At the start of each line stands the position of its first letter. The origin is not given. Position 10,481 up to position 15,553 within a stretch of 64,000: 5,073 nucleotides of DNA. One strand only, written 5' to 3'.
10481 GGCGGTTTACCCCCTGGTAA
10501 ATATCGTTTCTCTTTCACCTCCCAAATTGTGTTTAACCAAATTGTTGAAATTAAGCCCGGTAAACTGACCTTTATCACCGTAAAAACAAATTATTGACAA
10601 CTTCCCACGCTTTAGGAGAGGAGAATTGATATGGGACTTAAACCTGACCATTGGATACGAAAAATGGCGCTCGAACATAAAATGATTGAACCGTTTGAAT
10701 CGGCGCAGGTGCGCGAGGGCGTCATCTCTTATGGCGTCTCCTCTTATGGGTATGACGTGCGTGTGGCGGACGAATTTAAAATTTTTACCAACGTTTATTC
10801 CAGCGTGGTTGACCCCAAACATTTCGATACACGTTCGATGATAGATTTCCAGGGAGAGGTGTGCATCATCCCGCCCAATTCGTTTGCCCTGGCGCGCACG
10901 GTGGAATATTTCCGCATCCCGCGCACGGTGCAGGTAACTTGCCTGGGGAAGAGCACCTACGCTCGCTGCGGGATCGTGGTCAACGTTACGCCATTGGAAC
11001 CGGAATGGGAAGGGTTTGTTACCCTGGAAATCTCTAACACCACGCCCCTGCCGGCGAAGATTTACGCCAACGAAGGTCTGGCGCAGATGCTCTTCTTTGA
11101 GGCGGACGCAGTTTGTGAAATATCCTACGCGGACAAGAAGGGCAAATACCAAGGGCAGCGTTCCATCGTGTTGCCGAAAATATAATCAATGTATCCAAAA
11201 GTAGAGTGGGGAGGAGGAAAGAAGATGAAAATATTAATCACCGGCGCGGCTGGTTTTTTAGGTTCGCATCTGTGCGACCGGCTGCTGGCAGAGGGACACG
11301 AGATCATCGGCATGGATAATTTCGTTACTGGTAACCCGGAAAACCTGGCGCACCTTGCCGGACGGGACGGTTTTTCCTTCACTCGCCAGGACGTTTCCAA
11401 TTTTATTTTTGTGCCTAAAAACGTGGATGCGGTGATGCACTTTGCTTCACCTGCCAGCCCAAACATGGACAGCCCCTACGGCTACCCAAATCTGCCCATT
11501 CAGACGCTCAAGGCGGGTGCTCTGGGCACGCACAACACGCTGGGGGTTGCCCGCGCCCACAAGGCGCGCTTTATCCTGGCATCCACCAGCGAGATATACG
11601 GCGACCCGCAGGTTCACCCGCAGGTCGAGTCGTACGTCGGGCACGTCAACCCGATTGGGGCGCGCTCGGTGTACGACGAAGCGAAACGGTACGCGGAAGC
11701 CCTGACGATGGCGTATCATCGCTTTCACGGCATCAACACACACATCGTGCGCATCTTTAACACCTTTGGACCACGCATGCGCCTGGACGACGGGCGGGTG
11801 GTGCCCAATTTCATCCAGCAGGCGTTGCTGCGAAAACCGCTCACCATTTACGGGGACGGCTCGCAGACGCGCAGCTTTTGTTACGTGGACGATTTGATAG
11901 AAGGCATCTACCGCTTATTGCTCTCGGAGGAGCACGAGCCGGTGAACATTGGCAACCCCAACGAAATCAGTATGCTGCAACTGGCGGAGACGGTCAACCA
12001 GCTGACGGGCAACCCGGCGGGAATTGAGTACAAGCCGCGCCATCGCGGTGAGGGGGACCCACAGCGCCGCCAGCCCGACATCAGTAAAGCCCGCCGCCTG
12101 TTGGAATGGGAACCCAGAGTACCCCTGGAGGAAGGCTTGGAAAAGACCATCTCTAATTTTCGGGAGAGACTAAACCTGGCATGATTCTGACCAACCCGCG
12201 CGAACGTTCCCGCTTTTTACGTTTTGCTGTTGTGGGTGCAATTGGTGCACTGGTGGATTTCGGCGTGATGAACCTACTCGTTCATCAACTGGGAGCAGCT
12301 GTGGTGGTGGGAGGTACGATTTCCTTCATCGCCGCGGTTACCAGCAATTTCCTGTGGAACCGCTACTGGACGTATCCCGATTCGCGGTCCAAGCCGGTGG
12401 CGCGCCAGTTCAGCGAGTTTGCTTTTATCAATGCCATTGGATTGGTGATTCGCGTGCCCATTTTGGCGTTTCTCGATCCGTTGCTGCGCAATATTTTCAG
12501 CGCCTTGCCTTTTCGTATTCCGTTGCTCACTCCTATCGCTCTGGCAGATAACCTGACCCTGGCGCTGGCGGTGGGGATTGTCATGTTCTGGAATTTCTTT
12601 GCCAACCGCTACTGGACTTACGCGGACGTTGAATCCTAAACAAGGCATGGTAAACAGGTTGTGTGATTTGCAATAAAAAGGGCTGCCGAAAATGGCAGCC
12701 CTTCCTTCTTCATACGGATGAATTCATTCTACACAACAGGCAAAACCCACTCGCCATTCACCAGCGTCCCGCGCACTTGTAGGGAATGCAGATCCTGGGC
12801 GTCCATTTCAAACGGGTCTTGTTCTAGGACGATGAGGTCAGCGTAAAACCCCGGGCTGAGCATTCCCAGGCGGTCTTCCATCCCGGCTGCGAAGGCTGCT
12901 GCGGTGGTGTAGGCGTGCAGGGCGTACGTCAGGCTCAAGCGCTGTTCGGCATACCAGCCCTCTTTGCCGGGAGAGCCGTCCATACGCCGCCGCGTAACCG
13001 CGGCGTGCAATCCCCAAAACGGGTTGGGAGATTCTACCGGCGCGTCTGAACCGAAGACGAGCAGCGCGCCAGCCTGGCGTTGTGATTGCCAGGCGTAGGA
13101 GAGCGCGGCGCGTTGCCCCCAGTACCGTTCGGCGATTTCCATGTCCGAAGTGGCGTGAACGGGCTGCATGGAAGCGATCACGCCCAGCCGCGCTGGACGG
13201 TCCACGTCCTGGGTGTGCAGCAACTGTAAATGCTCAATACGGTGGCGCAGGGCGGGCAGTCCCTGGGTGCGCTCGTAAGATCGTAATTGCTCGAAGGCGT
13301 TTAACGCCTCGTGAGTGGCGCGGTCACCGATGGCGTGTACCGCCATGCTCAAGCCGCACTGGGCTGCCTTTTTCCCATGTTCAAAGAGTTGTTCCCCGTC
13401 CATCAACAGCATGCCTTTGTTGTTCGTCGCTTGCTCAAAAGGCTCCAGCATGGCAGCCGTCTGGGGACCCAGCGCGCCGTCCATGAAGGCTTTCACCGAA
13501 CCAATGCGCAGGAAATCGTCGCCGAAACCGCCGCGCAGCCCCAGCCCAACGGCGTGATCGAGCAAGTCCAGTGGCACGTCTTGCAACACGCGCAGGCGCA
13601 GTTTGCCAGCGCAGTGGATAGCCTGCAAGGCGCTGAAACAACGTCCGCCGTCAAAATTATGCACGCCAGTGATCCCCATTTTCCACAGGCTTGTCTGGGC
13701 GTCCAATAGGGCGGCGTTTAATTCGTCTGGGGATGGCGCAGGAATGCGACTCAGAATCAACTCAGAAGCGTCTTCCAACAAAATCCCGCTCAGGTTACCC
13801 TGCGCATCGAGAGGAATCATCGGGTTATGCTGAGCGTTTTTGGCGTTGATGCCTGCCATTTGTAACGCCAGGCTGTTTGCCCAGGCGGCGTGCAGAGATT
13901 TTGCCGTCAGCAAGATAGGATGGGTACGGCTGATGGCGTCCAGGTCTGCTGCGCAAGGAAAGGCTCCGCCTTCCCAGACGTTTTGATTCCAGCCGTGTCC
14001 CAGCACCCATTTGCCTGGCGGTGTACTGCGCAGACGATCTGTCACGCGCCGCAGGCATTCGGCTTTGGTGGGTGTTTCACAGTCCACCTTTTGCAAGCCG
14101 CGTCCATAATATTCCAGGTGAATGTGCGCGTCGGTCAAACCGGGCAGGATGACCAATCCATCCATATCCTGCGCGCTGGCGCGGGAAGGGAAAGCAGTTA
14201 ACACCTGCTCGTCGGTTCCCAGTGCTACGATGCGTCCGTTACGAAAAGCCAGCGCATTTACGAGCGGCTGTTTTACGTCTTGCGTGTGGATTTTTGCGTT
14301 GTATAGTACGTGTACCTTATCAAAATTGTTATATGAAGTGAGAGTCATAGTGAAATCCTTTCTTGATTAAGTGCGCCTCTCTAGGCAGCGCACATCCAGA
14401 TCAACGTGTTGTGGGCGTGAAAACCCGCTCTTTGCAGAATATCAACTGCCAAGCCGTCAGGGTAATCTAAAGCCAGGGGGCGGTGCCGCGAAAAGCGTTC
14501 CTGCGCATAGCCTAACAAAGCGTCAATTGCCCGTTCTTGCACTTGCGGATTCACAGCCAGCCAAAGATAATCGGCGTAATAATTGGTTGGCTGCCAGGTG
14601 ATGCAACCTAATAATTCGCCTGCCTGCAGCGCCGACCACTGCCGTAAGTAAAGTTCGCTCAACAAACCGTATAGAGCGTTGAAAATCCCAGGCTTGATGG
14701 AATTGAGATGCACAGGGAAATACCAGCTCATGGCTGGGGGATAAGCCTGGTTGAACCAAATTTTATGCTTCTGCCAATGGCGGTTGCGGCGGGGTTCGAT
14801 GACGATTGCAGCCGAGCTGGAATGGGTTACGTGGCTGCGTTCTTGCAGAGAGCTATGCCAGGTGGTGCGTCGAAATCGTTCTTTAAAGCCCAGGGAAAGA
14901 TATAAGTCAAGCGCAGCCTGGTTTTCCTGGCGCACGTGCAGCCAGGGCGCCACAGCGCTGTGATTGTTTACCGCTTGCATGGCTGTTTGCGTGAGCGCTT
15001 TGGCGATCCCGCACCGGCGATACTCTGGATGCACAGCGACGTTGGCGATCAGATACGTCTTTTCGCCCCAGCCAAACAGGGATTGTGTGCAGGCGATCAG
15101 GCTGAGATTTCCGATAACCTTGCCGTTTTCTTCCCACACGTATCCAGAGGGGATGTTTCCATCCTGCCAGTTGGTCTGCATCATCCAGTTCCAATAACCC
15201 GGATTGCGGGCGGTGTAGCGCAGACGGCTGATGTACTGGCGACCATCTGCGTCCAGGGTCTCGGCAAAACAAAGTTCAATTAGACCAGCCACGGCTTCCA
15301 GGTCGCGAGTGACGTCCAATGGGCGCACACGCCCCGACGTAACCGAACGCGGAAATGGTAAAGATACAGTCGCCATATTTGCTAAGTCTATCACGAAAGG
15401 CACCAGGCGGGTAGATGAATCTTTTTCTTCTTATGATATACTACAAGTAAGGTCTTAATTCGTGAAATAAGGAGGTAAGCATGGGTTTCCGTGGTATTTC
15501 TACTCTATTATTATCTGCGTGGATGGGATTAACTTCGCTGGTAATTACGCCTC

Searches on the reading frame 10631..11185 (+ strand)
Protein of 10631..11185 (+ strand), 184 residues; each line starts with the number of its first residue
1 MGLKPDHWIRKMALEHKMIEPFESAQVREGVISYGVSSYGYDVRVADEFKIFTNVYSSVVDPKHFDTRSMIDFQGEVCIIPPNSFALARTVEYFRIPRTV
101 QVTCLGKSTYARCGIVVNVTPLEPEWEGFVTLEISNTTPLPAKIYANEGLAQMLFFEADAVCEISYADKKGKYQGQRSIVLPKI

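Call 70: search_protein_families(library=pfam, proteins=[window:10631-11185:+], max_evalue=0.00001)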
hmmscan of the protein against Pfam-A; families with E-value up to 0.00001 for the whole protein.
window:10631-11185:+ (184 aa): 1 family
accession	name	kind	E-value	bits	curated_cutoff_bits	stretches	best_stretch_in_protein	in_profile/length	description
PF22769.1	DCD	-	2.5e-34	119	27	1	5-157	3-152/153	dCTP deaminase-like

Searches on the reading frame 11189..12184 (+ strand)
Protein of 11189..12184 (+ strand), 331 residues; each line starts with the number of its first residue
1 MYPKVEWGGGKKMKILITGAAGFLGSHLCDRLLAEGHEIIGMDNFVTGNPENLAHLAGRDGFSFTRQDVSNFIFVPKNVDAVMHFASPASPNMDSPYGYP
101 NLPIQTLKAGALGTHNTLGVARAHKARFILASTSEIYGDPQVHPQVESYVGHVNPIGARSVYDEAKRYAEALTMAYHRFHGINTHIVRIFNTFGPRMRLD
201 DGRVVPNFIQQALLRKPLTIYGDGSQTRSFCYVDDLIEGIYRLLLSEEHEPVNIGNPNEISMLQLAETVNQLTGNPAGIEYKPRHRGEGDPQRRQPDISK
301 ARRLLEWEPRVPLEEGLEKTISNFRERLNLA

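Call 70: search_protein_families(library=pfam, proteins=[window:11189-12184:+], max_evalue=0.00001)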
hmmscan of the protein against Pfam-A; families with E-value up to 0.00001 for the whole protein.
window:11189-12184:+ (331 aa): 4 families
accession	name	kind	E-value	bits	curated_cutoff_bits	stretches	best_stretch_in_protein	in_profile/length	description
PF16363.11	GDP_Man_Dehyd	-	3.6e-51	175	27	1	16-320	1-332/332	GDP-mannose 4,6 dehydratase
PF01370.27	Epimerase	-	1e-49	169.6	20.9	1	15-255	1-240/240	NAD dependent epimerase/dehydratase family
PF01073.25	3Beta_HSD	-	3.2e-08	33.4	22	1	16-236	1-221/280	3-beta hydroxysteroid dehydrogenase/isomerase family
PF07993.18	NAD_binding_4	-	1.2e-06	28.3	20.1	0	17-38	1-22/258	Male sterility protein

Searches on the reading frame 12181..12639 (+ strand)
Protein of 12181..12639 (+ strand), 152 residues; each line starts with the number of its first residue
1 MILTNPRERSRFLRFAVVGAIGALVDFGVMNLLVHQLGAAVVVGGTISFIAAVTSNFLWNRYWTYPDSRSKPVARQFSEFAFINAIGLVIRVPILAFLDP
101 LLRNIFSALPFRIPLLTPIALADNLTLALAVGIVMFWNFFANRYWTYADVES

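Call 70: search_protein_families(library=pfam, proteins=[window:12181-12639:+], max_evalue=0.00001)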
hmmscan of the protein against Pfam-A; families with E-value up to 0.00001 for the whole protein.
window:12181-12639:+ (152 aa): 1 family
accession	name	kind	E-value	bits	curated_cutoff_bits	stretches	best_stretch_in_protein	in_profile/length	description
PF04138.20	GtrA_DPMS_TM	-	4.2e-22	79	26.1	1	14-146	1-116/117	GtrA/DPMS, transmembrane domain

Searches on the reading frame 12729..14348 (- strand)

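Call 70: search_protein_families(library=pfam, proteins=[window:12729-14348:-], max_evalue=0.00001)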
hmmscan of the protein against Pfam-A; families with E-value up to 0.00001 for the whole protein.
window:12729-14348:- (539 aa): 2 families
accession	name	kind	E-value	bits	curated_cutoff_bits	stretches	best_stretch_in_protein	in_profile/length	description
PF07969.17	Amidohydro_3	-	2.8e-99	334.2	29.7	1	61-535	4-471/472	Amidohydrolase family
PF01979.26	Amidohydro_1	-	1.2e-13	51.5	25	1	323-535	139-345/345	Amidohydrolase family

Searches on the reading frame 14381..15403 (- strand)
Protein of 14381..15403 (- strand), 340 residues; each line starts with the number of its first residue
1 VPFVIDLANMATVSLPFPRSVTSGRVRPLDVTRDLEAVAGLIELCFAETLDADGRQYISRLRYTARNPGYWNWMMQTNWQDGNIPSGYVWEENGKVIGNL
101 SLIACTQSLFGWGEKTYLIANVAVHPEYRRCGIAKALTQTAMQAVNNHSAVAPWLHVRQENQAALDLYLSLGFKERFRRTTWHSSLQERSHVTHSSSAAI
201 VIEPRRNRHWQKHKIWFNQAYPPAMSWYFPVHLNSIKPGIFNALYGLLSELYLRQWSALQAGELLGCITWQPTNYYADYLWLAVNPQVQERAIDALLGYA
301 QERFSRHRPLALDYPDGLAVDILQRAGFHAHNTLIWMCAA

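Call 70: search_protein_families(library=pfam, proteins=[window:14381-15403:-], max_evalue=0.00001)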
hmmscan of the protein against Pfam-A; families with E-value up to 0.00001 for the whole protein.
window:14381-15403:- (340 aa): 5 families
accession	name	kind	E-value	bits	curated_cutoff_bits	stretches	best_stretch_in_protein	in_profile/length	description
PF00583.31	Acetyltransf_1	-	2.4e-18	67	20.7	1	71-173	20-116/116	Acetyltransferase (GNAT) family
PF13508.13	Acetyltransf_7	-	6.1e-16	59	27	1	88-175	6-84/84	Acetyltransferase (GNAT) domain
PF13527.13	Acetyltransf_9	-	3.6e-09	37.1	25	1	34-155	9-111/127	Acetyltransferase (GNAT) domain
PF13673.13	Acetyltransf_10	-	8.1e-09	36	23.6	1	89-175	35-109/128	Acetyltransferase (GNAT) domain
PF08445.16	FR47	-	1.8e-07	31.5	22.1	1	116-182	19-85/86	FR47-like protein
